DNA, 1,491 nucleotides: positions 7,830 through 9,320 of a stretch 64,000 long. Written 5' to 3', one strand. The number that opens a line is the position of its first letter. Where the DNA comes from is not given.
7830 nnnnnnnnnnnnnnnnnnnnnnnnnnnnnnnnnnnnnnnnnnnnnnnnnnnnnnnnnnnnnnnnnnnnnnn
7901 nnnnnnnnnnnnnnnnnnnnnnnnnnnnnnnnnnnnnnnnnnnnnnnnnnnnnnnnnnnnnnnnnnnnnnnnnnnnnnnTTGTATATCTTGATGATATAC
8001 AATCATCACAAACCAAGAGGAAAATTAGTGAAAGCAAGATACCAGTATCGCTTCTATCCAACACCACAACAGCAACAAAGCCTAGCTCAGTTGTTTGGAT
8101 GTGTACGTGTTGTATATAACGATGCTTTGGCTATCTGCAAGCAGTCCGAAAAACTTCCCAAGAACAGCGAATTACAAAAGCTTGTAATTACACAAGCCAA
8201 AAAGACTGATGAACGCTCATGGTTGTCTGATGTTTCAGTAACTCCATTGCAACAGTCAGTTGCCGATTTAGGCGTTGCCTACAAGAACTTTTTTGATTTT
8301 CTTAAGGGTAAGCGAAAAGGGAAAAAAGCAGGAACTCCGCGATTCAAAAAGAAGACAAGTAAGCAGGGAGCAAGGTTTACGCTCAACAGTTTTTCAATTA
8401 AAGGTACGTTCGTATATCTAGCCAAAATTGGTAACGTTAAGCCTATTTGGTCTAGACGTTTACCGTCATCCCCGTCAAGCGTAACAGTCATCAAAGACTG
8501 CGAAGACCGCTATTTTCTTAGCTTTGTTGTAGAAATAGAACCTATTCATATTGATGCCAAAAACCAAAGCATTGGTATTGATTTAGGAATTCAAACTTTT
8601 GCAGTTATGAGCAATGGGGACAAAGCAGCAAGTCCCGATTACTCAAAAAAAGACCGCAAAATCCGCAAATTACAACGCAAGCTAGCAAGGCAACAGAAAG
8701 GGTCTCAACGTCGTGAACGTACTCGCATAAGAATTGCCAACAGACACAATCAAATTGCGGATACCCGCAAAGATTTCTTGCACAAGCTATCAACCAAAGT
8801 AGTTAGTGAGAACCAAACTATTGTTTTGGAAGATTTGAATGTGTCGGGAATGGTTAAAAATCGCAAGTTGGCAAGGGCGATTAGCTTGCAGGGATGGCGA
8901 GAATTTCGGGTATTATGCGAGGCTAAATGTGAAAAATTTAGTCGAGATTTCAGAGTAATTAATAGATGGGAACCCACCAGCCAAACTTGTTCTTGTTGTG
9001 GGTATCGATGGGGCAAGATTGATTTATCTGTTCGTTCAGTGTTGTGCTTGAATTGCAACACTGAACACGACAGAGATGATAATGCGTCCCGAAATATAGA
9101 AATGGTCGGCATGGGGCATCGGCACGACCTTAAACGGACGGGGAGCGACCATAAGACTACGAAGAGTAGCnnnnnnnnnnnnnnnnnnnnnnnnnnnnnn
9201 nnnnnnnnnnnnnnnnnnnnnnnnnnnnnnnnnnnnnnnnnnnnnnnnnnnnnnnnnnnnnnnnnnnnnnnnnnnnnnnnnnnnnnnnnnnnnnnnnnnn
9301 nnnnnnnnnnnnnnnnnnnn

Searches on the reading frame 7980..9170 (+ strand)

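Call 44: search_protein_families(library=pfam, proteins=[window:7980-9170:+], max_evalue=0.001)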
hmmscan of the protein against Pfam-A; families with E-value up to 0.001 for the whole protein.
window:7980-9170:+ (397 aa): 3 families
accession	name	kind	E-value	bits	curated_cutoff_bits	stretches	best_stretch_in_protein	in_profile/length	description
PF01385.25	OrfB_IS605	-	2.1e-25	89.7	30.5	1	182-295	2-120/120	Probable transposase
PF12323.14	HTH_OrfB_IS605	-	3.2e-17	62.2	21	1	18-55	3-40/47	Helix-turn-helix domain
PF07282.18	Cas12f1-like_TNB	-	4.3e-17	62.5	26.3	1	306-373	1-60/60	Cas12f1-like, TNB domain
